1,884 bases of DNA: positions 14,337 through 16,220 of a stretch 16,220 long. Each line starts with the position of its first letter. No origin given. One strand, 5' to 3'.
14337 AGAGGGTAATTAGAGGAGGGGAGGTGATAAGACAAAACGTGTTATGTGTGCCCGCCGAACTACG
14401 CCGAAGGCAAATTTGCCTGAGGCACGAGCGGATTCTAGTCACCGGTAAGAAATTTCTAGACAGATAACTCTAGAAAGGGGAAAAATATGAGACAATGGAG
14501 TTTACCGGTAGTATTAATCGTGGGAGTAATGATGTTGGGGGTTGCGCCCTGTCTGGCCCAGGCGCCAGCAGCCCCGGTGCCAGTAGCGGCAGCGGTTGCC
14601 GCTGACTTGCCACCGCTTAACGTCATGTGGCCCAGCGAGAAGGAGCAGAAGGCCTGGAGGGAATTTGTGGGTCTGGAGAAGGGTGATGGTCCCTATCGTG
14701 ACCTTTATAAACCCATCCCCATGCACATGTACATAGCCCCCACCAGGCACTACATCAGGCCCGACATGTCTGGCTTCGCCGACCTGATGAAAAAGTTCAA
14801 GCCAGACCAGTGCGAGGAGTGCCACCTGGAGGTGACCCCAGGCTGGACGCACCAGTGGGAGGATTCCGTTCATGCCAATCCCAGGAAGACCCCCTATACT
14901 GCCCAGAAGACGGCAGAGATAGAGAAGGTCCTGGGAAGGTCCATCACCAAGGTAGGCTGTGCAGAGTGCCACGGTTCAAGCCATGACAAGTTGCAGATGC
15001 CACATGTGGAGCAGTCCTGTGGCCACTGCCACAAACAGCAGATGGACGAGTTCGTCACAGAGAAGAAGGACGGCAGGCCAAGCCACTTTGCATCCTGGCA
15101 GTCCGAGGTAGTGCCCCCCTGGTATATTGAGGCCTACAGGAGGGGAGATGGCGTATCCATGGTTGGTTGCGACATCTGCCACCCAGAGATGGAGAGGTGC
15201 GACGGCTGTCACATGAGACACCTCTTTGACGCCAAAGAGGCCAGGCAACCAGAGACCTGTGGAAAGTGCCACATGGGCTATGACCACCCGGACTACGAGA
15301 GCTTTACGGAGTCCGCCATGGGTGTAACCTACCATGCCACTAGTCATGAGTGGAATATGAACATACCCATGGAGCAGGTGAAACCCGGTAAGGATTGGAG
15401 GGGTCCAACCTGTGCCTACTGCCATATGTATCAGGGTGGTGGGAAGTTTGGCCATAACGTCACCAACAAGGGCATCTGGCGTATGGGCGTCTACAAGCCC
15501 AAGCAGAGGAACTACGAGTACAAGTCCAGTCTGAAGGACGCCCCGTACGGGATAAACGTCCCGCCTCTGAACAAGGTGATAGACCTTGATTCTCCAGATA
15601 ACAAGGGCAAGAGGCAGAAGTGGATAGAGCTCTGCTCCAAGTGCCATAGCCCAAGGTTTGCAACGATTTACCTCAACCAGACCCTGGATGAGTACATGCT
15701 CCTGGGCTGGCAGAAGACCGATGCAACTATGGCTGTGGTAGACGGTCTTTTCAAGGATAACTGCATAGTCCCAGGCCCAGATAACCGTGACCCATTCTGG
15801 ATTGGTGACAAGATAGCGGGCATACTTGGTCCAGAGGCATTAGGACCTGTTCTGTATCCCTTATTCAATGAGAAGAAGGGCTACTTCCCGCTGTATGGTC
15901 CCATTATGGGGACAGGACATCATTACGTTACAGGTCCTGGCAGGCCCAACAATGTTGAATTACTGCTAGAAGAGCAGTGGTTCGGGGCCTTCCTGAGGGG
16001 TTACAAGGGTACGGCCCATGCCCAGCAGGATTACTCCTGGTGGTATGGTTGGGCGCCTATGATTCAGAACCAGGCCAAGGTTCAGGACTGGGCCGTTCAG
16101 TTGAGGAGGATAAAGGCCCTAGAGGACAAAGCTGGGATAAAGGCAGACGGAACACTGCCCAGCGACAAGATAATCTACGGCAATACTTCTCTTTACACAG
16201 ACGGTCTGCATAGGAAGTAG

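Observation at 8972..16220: Rieske/cytochrome b complex operon carrying a GltD-like NAD(P) module, a hexaheme c and an HAO-like octaheme protein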

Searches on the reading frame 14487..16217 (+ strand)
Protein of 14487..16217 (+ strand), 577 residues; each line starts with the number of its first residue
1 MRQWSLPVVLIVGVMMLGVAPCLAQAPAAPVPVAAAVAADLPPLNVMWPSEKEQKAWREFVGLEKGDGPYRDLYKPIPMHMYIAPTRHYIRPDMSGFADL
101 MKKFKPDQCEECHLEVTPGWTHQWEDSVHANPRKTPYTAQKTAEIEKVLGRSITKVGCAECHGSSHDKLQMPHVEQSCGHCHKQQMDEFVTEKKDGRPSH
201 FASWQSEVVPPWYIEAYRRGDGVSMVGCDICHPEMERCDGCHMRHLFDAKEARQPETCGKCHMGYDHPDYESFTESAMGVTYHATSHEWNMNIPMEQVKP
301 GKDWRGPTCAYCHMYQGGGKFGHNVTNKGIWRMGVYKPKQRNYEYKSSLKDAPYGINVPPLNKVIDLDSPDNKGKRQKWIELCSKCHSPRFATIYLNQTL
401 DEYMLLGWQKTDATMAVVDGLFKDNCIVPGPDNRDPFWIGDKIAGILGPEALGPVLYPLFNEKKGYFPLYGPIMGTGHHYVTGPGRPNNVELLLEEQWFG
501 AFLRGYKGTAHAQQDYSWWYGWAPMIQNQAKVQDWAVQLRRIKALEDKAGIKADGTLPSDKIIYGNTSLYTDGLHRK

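Call 4: search_protein_families(library=pfam, proteins=[window:14487-16217:+], max_evalue=0.01)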
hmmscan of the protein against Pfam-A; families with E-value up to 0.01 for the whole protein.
window:14487-16217:+ (577 aa): 3 families
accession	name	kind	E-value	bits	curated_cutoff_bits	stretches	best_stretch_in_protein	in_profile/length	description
PF13447.11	Multi-haem_cyto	-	1.6e-44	152.7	21.9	2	155-333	2-192/269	Seven times multi-haem cytochrome CxxCH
PF14537.11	Cytochrom_c3_2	-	1.1e-05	26.3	25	1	155-195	6-45/79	Cytochrome c3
PF14522.11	Cytochrome_C7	-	0.0031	17.7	24.8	0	154-188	12-54/67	Cytochrome c7 and related cytochrome c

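Call 5: search_protein_families(library=ncbifam, proteins=[window:14487-16217:+], max_evalue=0.01)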
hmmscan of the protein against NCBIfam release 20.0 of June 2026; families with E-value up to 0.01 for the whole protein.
window:14487-16217:+ (577 aa): 2 families
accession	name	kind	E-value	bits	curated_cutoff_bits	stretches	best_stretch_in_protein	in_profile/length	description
NF052343.1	hydrazine_HDH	equivalog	2.4e-41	141.8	900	2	68-325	78-307/564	hydrazine dehydrogenase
NF040886.1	cyt_C_like_Sec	equivalog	0.00016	20.4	250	1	94-188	33-117/423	multiheme c-type cytochrome (seleno)protein ExtKL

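Call 7: find_homologous_proteins(query=window:14487-16217:+)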
Query window:14487-16217:+ (577 aa): 67 proteins with E <= 0.001 among 8000 candidates.
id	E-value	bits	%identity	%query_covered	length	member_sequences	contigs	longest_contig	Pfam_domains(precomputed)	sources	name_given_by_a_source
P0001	0.0e+0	1204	84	99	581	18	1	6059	PF13447.12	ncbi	-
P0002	0.0e+0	1179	82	97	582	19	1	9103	PF14537.12,PF13447.12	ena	-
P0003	0.0e+0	1059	75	97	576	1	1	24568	PF13447.12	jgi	jgi:hypothetical protein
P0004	4.5e-279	945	66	99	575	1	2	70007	PF13447.12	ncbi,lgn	ncbi:MAG: multiheme c-type cytochrome [Candidatus Brocadiales bacterium]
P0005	2.3e-276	936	66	99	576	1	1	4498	PF13447.12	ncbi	ncbi:MAG: multiheme c-type cytochrome [Candidatus Brocadiales bacterium]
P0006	1.8e-275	933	66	99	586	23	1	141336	PF13447.12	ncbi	-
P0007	4.3e-275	932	67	97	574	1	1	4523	PF13447.12,PF14522.12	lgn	-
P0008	4.7e-271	919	64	99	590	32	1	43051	PF13447.12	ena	-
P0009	4.3e-260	883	63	97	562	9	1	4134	PF13447.12,PF14522.12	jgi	jgi:hydroxylamine dehydrogenase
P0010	1.2e-199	683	51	96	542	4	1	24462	PF13447.12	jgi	jgi:hypothetical protein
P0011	6.0e-194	664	51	94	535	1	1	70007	PF14537.12,PF13447.12,PF14522.12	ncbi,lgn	ncbi:MAG: multiheme c-type cytochrome [Candidatus Brocadiales bacterium]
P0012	2.3e-193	662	51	94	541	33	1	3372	PF13447.12,PF14522.12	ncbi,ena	-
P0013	1.6e-186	639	49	94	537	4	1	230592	PF13447.12,PF14522.12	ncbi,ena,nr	ncbi:MAG: hydroxylamine oxidoreductase [Candidatus Brocadiales bacterium]|nr:hydroxylamine oxidoredu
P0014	3.6e-168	579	49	87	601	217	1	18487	PF13447.12,PF14522.12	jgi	-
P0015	7.2e-165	568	47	88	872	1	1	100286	PF07731.21,PF09699.16,PF13447.12,PF07732.22,PF22113.2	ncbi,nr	ncbi:MAG: hypothetical protein E3K32_05120 [wastewater metagenome]|nr:hypothetical protein [Candidat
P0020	1.5e-162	560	47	92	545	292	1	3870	PF13447.12,PF14522.12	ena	-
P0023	6.5e-162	558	48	83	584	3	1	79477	PF13447.12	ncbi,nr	ncbi:MAG: hydroxylamine oxidoreductase [Candidatus Kuenenia sp.]|nr:hydroxylamine oxidoreductase [Ca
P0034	8.7e-155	535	44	87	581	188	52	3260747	PF02335.21,PF13447.12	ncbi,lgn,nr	ncbi:Hydroxylamine oxidoreductase precursor [Candidatus Brocadiaceae bacterium B188]|nr:hydroxylamin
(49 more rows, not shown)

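Call 8: find_related_loci(query=window:14487-16217:+, collection=genome_contigs, flank=10000)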
Query window:14487-16217:+ (577 aa) in genome_contigs; peptide patterns used: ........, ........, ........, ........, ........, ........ (x = any residue, [..] = any of these).
28 stretches matched a pattern; 21 encode a relative of the query (tblastn E <= 1e-3); 20 distinct loci.
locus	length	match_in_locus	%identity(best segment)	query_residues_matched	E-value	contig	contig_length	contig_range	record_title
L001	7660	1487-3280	83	1-577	0e+0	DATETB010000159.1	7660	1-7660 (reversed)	MAG TPA_asm: Candidatus Brocadiales bacterium isolate SMAG_U8304 k141_1238681, whole genome shotgun sequence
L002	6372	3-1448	97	96-577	0e+0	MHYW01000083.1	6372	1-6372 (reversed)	MAG: Planctomycetes bacterium RIFCSPHIGHO2_12_FULL_52_36 rifcsphigho2_12_scaffold_33666, whole genome shotgun sequence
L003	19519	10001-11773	79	1-576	0e+0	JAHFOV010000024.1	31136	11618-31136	MAG: Planctomycetota bacterium isolate nzgw511 NODE_725_length_31137_cov_4.603850, whole genome shotgun sequence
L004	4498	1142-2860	66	1-573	0e+0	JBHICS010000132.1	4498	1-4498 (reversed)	MAG: Candidatus Brocadiales bacterium isolate Bea_3_bin.8 NODE_8256_length_4498_cov_3.829169, whole genome shotgun seque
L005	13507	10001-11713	65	1-573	0e+0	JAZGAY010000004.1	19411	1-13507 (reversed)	MAG: Candidatus Brocadiales bacterium isolate SCS1bin.38 SCS1bin.38_4, whole genome shotgun sequence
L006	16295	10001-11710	66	1-573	0e+0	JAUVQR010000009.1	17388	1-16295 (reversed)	MAG: Planctomycetota bacterium isolate CSMAG_693 CSMAG_693_k127_8639198_length_17388_cov_40.5861, whole genome shotgun s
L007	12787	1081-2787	65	1-573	0e+0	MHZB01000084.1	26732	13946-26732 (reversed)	MAG: Planctomycetes bacterium RIFCSPLOWO2_12_FULL_50_35 rifcsplowo2_12_scaffold_5384, whole genome shotgun sequence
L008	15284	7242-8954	66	1-573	0e+0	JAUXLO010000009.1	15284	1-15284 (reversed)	MAG: Planctomycetota bacterium isolate CSMAG_3136 CSMAG_3136_k141_273676_length_15284_cov_9.0000, whole genome shotgun s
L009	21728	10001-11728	80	1-573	0e+0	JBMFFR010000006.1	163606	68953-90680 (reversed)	MAG: Candidatus Brocadiia bacterium JP1 bin.217_6, whole genome shotgun sequence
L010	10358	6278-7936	50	1-563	0e+0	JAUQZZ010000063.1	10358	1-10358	MAG: Candidatus Brocadiales bacterium isolate Bin_313 NODE_69_length_10358_cov_8.573134, whole genome shotgun sequence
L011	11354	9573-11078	55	48-552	0e+0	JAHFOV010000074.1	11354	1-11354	MAG: Planctomycetota bacterium isolate nzgw511 NODE_4137_length_11355_cov_4.316806, whole genome shotgun sequence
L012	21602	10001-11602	52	6-549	0e+0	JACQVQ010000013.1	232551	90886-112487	MAG: Planctomycetota bacterium isolate NC_groundwater_1467_Ag_S-0.65um_52_288 S_p65_S5_coassembly_k141_5126617, whole ge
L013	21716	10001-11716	66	1-573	0e+0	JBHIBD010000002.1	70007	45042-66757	MAG: Candidatus Brocadiales bacterium isolate K_2_bin.28 NODE_76_length_70007_cov_12.879489, whole genome shotgun sequen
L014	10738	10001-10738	90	1-242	1e-135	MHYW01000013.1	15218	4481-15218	MAG: Planctomycetes bacterium RIFCSPHIGHO2_12_FULL_52_36 rifcsphigho2_12_scaffold_13739, whole genome shotgun sequence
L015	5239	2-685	49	316-546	3e-68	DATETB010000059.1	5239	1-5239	MAG TPA_asm: Candidatus Brocadiales bacterium isolate SMAG_U8304 k141_1169008, whole genome shotgun sequence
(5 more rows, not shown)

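Call 11: find_encoding_contigs(protein=P0034, flank=10000, max_places=3)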
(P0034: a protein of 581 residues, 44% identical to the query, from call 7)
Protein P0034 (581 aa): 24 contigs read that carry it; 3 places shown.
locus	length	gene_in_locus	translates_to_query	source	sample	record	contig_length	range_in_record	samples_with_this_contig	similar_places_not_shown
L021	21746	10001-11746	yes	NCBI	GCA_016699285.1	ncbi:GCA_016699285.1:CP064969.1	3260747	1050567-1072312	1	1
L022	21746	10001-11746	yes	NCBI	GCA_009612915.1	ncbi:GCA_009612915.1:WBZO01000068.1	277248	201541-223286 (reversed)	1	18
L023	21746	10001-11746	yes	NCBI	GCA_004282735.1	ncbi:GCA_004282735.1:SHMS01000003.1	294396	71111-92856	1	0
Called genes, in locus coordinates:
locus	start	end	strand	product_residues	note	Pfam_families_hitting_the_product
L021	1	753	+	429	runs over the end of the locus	PF00278:Orn_DAP_Arg_deC, PF02784:Orn_Arg_deC_N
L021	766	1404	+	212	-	PF13241:NAD_binding_7, PF14824:Sirohm_synth_M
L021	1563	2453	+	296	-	PF03460:NIR_SIR_ferr, PF01077:NIR_SIR, PF00037:Fer4 (weak), PF12837:Fer4_6 (weak), PF13237:Fer4_10 (weak), PF12838:Fer4_7, PF13187:Fer4_9, PF00037:Fer4, +3 more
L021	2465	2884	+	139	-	PF02635:DsrE (faint), PF13686:DrsE_2 (weak)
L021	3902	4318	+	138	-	PF01398:JAB, PF14464:Prok-JAB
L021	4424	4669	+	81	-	PF01206:TusA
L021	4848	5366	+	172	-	PF00355:Rieske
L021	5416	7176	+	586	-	PF14691:Fer4_20, PF00070:Pyr_redox (faint), PF01262:AlaDh_PNT_C (faint), PF00890:FAD_binding_2 (weak), PF01266:DAO (weak), PF07992:Pyr_redox_2, PF13450:NAD_binding_8, PF00037:Fer4 (weak), +3 more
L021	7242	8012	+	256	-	PF00033:Cytochrome_B, PF14358:DUF4405 (weak), PF13631:Cytochrom_B_N_2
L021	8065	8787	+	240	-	-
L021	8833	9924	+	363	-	PF22113:Mtrc-MtrF_II-IV_dom (faint), PF14522:Cytochrome_C7 (faint), PF14537:Cytochrom_c3_2 (faint), PF13435:Cytochrome_C554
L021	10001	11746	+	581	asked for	PF02335:Cytochrom_C552 (faint), PF13447:Multi-haem_cyto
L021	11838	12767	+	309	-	PF00491:Arginase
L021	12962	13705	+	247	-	-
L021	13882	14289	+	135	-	PF00156:Pribosyltran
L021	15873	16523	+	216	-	-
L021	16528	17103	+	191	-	-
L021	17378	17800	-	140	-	PF11746:DUF3303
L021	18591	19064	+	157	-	PF02075:RuvC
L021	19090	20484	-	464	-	PF01225:Mur_ligase, PF08245:Mur_ligase_M, PF02875:Mur_ligase_C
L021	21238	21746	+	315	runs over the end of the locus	PF17284:Spermine_synt_N, PF01564:Spermine_synth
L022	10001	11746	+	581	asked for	PF02335:Cytochrom_C552 (faint), PF13447:Multi-haem_cyto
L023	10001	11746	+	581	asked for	PF02335:Cytochrom_C552 (faint), PF13447:Multi-haem_cyto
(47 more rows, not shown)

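Call 12: find_encoding_contigs(protein=P0023, flank=10000, max_places=2)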
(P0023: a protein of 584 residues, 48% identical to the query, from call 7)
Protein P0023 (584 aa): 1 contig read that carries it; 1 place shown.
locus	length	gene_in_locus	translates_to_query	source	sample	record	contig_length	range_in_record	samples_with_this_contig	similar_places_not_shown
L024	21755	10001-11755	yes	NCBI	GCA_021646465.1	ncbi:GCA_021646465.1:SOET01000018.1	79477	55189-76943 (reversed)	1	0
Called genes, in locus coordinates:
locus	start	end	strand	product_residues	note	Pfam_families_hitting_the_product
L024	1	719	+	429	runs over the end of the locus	PF00278:Orn_DAP_Arg_deC, PF01168:Ala_racemase_N (faint), PF02784:Orn_Arg_deC_N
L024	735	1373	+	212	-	PF13241:NAD_binding_7, PF14824:Sirohm_synth_M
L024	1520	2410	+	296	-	PF03460:NIR_SIR_ferr, PF01077:NIR_SIR, PF12797:Fer4_2 (faint), PF13237:Fer4_10 (faint), PF12837:Fer4_6 (weak), PF12838:Fer4_7, PF13187:Fer4_9, PF00037:Fer4, +1 more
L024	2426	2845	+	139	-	PF13686:DrsE_2 (faint)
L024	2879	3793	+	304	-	PF00291:PALP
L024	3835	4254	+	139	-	PF01398:JAB (weak), PF14464:Prok-JAB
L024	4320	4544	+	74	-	PF01206:TusA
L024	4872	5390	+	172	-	PF00355:Rieske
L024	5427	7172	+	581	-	PF14691:Fer4_20, PF00890:FAD_binding_2 (weak), PF01266:DAO (weak), PF07992:Pyr_redox_2, PF13450:NAD_binding_8, PF13738:Pyr_redox_3, PF00070:Pyr_redox (weak), PF00037:Fer4 (weak), +5 more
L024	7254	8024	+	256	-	PF00033:Cytochrome_B, PF13631:Cytochrom_B_N_2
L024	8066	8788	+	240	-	-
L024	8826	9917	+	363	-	PF14522:Cytochrome_C7 (faint), PF14537:Cytochrom_c3_2 (faint), PF22113:Mtrc-MtrF_II-IV_dom (faint), PF13435:Cytochrome_C554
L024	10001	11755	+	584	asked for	PF13447:Multi-haem_cyto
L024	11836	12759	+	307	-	PF00491:Arginase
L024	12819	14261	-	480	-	PF13432:TPR_16 (faint), PF13414:TPR_11 (weak), PF00515:TPR_1 (weak), PF07719:TPR_2 (weak), PF03781:FGE-sulfatase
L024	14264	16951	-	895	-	PF00133:tRNA-synt_1, PF01406:tRNA-synt_1e (faint), PF09334:tRNA-synt_1g, PF13603:tRNA-synt_1_2, PF09334:tRNA-synt_1g (weak), PF08264:Anticodon_1, PF10458:Val_tRNA-synt_C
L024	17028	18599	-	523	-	PF00682:HMGL-like, PF22617:HCS_D2, PF08502:LeuA_dimer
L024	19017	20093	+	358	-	PF13353:Fer4_12 (faint), PF04055:Radical_SAM, PF13186:SPASM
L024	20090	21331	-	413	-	PF00696:AA_kinase, PF01842:ACT, PF22468:ACT_9, PF13840:ACT_7, PF22468:ACT_9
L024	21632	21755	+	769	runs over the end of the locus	PF00672:HAMP, PF00989:PAS, PF08448:PAS_4 (faint), PF13426:PAS_9, PF00512:HisKA, PF02518:HATPase_c, PF00072:Response_reg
